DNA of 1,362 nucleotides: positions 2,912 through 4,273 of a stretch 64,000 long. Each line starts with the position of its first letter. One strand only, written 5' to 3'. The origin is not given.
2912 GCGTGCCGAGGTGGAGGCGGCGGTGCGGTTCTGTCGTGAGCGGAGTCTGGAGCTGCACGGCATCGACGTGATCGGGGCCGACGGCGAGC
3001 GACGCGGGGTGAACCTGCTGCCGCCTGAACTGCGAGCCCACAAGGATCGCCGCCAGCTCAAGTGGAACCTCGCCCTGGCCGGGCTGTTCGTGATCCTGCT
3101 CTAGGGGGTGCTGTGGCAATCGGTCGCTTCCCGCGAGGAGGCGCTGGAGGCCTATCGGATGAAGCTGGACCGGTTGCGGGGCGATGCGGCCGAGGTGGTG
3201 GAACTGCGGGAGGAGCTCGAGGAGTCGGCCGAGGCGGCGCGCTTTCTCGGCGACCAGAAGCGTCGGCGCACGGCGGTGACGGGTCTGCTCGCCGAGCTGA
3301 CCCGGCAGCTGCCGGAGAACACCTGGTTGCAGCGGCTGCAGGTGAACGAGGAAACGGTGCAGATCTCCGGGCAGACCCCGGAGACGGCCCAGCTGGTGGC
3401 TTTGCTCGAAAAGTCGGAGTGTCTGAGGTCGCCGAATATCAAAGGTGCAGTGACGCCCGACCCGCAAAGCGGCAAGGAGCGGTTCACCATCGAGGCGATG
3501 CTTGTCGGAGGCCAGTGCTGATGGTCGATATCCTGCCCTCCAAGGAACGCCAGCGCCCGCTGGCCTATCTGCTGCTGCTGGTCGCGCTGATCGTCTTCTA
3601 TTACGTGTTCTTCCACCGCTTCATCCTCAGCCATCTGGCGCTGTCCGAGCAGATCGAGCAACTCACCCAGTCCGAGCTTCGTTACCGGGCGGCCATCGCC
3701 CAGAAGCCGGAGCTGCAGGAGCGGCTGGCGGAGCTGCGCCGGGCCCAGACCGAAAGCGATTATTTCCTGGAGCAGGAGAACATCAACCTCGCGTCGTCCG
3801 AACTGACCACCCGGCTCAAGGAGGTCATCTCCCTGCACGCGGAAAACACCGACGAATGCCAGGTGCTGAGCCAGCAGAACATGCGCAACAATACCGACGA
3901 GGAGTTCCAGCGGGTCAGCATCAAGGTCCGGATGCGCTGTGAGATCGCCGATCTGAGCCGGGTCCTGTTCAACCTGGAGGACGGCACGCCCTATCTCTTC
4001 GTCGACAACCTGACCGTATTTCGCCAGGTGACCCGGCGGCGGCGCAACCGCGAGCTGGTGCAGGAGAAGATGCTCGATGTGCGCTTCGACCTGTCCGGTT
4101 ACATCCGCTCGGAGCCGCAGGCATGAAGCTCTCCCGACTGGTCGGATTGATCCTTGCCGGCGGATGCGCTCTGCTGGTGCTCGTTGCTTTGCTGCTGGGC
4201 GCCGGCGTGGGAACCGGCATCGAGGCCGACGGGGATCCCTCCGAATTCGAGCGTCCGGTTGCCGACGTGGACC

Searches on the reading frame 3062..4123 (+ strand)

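Call 17: search_protein_families(library=pfam, proteins=[window:3062-4123:+], max_evalue=0.001)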
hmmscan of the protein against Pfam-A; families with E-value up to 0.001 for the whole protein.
window:3062-4123:+ (354 aa): 1 family
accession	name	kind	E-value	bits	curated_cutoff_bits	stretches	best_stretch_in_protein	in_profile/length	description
PF10741.14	T2SSM_b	-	5.5e-20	71.8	21.7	1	232-347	3-110/111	Type II secretion system (T2SS), protein M subtype b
